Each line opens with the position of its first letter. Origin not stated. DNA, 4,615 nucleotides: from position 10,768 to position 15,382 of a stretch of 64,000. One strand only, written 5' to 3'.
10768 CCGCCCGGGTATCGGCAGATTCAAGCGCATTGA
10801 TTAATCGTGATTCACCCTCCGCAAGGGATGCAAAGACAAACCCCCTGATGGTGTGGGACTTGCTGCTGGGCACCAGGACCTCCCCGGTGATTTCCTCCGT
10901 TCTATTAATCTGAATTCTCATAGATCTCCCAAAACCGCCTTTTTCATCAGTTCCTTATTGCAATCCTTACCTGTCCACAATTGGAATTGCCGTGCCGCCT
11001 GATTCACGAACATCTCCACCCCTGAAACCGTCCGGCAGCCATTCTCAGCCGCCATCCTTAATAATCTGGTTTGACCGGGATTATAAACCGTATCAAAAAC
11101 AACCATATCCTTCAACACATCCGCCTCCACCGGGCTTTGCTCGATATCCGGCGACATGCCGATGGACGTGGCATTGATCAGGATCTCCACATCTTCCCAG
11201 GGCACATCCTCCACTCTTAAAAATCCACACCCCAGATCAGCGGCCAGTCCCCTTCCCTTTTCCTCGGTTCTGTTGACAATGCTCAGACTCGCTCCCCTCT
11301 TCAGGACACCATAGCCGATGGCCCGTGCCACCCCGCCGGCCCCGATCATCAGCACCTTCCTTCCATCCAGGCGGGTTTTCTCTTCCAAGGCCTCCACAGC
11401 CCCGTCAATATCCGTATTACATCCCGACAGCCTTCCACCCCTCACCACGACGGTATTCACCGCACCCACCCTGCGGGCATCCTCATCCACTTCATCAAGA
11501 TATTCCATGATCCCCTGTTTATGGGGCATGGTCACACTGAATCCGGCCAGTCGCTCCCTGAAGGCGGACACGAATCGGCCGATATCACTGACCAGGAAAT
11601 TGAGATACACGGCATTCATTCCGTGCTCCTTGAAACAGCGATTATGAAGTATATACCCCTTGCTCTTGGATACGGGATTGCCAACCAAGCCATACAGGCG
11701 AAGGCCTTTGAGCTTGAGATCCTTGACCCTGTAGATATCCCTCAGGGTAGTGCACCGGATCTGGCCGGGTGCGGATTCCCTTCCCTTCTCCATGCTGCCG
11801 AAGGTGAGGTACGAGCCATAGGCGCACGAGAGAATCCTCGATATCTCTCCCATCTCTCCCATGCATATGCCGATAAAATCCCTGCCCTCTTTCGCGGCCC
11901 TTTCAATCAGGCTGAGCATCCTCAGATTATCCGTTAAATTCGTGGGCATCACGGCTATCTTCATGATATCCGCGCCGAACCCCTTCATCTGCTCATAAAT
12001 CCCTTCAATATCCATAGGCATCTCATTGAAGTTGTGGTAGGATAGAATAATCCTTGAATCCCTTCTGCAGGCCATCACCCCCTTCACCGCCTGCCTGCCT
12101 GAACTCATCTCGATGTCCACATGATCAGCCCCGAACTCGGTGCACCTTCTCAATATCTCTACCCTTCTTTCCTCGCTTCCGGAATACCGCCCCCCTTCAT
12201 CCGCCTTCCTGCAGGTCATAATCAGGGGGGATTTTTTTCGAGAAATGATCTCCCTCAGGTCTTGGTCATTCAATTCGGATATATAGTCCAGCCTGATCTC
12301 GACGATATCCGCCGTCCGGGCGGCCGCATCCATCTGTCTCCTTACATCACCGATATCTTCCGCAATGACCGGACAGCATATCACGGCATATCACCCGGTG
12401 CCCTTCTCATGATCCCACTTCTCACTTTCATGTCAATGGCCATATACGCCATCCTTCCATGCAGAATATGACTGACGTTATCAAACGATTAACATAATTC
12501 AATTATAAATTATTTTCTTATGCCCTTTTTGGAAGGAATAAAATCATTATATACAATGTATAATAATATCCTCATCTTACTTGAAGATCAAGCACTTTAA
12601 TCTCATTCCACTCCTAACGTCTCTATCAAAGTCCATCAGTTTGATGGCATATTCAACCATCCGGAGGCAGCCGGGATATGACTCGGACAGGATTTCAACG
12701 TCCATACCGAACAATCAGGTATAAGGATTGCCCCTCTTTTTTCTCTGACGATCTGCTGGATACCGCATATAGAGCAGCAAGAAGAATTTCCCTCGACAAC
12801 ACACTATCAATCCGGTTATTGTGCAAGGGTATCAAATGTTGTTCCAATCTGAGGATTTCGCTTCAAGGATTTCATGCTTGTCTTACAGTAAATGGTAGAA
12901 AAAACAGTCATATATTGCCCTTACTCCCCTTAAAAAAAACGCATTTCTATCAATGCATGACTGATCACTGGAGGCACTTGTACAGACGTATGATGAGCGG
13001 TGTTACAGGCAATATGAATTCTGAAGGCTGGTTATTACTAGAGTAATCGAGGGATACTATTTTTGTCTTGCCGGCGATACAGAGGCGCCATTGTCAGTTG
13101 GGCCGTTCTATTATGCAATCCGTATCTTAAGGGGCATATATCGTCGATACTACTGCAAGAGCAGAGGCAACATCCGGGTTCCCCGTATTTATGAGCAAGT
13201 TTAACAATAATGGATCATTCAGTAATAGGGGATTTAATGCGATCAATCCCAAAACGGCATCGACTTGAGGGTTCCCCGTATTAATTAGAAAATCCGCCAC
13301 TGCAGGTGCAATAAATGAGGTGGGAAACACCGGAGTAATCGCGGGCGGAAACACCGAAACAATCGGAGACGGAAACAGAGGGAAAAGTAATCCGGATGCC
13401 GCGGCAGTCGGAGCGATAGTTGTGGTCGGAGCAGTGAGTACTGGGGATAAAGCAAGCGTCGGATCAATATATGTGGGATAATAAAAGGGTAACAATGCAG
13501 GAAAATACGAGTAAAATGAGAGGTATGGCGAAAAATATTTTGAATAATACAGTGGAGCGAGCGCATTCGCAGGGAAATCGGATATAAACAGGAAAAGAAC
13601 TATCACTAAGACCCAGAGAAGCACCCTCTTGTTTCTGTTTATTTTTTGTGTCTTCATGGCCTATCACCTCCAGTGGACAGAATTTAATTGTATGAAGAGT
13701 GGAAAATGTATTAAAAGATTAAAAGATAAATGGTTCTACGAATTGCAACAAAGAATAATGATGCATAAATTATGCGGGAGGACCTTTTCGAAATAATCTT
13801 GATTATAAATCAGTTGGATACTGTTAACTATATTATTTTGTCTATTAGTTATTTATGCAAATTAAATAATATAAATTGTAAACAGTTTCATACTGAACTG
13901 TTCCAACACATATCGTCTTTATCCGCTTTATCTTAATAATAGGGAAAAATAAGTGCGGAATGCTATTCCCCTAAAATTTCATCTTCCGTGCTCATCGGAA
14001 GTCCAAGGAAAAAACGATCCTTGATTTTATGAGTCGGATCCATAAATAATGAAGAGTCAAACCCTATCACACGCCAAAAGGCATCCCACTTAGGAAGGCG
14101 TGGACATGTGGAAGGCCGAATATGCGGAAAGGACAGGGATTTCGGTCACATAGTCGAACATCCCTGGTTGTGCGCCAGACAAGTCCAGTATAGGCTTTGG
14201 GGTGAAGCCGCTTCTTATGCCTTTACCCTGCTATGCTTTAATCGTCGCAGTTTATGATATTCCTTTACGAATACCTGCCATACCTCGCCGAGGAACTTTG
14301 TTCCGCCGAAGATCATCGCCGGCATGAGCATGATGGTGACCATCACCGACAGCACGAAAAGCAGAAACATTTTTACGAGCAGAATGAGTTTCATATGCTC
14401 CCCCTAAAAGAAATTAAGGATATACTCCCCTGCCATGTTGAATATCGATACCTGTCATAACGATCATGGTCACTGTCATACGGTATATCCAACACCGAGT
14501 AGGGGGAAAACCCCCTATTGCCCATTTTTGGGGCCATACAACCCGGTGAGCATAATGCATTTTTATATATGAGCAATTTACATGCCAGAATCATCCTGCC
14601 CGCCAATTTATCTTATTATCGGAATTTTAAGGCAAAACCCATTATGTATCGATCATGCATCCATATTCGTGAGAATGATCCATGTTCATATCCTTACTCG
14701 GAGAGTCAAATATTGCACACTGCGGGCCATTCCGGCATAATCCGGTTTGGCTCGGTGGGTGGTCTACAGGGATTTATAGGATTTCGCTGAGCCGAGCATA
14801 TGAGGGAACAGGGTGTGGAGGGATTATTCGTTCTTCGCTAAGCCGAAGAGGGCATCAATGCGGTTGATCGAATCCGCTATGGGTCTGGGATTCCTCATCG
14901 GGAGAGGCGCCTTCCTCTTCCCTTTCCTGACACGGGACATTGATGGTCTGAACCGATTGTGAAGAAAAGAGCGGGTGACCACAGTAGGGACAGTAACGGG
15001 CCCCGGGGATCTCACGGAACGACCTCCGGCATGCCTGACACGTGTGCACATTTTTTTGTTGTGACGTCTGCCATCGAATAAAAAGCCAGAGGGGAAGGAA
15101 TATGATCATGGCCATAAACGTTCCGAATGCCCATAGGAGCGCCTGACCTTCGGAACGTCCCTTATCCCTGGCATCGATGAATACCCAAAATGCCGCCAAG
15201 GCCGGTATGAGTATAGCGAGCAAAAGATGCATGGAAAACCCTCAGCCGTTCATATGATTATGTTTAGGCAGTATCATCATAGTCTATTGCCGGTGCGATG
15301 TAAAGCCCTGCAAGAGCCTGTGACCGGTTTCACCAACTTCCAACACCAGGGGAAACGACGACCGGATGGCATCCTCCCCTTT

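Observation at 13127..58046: Dispersed family of seven secreted aromatic/Gly/Pro-rich low-complexity proteins: candidate uncharacterised extracellular structural system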

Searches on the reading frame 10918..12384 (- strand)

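Call 6: search_protein_families(library=pfam, proteins=[window:10918-12384:-], max_evalue=0.001)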
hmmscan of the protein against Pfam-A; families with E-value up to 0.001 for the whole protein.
window:10918-12384:- (488 aa): 4 families
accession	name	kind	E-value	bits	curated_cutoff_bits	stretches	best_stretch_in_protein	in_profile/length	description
PF01487.21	DHquinase_I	-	3.9e-59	201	22.2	1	3-218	1-230/230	Type I 3-dehydroquinase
PF08501.16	Shikimate_dh_N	-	1.6e-24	86.4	27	1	233-312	1-83/83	Shikimate dehydrogenase substrate binding domain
PF18317.6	SDH_C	-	2.5e-14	53.1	25.8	1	455-485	1-31/31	Shikimate 5'-dehydrogenase C-terminal domain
PF01488.26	Shikimate_DH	-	5.4e-06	27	24.3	1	335-407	6-84/138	Shikimate / quinate 5-dehydrogenase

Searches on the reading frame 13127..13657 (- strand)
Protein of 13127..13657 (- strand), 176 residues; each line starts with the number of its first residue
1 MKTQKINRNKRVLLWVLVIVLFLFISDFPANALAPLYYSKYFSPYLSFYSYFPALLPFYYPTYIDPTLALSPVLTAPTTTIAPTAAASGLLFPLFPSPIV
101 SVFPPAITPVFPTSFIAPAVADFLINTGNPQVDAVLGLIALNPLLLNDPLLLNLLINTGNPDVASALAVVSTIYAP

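Call 4: search_protein_families(library=pfam, proteins=[window:13127-13657:-], max_evalue=1)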
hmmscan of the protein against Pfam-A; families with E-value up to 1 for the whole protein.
window:13127-13657:- (176 aa): 1 family
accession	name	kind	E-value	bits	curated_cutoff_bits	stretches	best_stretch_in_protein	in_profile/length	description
PF05739.25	SNARE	-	0.47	10.9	26.8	1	1-25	28-52/53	SNARE domain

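Call 5: search_protein_families(library=ncbifam, proteins=[window:13127-13657:-], max_evalue=1)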
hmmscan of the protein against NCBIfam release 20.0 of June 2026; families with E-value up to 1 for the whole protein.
window:13127-13657:- (176 aa): 0 families

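Call 10: list_cluster_members(proteins=[window:13127-13657:-, window:15460-17034:-, window:26465-27517:+, window:32501-32824:-, window:47858-50035:-, window:55290-56633:+, window:56865-58046:+])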
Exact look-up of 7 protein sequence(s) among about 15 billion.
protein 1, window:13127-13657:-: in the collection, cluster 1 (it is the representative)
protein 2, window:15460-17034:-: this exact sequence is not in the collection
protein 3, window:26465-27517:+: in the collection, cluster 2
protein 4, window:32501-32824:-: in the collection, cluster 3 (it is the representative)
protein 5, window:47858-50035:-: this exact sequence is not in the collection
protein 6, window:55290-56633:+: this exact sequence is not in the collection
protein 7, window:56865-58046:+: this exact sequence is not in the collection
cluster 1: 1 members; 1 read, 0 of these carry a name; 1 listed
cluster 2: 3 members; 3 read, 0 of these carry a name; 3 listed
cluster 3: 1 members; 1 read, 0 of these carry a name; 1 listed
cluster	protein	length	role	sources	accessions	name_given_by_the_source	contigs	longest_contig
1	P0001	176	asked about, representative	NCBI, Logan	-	-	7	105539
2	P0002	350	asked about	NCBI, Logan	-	-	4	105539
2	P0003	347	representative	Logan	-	-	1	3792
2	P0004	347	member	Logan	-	-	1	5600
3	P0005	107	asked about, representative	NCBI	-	-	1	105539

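Call 11: find_encoding_contigs(protein=window:13127-13657:-, flank=10000, max_places=10)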
Protein window:13127-13657:- (176 aa): 17 contigs read that carry it; 9 places shown.
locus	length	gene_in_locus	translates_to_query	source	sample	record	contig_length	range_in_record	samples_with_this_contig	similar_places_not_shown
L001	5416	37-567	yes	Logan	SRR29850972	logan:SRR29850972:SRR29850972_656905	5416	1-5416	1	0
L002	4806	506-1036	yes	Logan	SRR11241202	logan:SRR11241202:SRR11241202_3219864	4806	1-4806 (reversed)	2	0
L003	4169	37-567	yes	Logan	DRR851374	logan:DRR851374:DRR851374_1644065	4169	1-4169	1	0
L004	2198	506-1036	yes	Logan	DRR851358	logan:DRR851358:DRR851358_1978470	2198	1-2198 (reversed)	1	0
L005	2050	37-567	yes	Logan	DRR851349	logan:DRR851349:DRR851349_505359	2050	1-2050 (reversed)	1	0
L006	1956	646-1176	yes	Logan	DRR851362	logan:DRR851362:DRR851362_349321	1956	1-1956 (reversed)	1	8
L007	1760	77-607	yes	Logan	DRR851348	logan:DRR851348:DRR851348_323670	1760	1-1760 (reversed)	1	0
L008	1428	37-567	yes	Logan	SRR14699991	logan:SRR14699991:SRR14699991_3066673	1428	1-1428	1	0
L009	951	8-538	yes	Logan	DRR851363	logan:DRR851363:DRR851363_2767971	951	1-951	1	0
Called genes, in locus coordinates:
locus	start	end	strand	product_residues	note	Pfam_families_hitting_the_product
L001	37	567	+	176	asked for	-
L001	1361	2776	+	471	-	PF01487:DHquinase_I, PF08501:Shikimate_dh_N, PF01488:Shikimate_DH (weak), PF18317:SDH_C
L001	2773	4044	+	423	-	PF00275:EPSP_synthase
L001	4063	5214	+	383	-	PF01264:Chorismate_synt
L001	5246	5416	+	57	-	?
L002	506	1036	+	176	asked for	-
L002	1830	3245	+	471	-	PF01487:DHquinase_I, PF08501:Shikimate_dh_N, PF01488:Shikimate_DH (weak), PF18317:SDH_C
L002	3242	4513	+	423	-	PF00275:EPSP_synthase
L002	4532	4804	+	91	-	?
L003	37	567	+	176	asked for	-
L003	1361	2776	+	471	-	PF01487:DHquinase_I, PF08501:Shikimate_dh_N, PF01488:Shikimate_DH (weak), PF18317:SDH_C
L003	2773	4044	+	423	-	PF00275:EPSP_synthase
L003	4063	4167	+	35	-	?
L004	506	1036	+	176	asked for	-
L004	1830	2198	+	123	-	?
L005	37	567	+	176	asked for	-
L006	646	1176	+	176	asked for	-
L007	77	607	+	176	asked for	-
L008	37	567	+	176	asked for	-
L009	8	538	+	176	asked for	-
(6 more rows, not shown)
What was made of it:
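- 13127..13657 (-): c1: 176-aa protein. Signal peptide (cleavage ANA|L after residue 32), then a hydrophobic Pro/Leu/aromatic low-complexity region with LINTGNP repeats. The exact protein is called in NCBI and in 17 metagenome contigs (calls 10, 11).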

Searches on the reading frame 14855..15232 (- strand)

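Call 6: search_protein_families(library=pfam, proteins=[window:14855-15232:-], max_evalue=0.001)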
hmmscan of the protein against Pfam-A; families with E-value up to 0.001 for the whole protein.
window:14855-15232:- (125 aa): 1 family
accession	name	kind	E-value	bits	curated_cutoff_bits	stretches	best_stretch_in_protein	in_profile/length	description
PF18912.6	DZR_2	-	0.00055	20.1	27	1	59-91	18-48/56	Double zinc ribbon domain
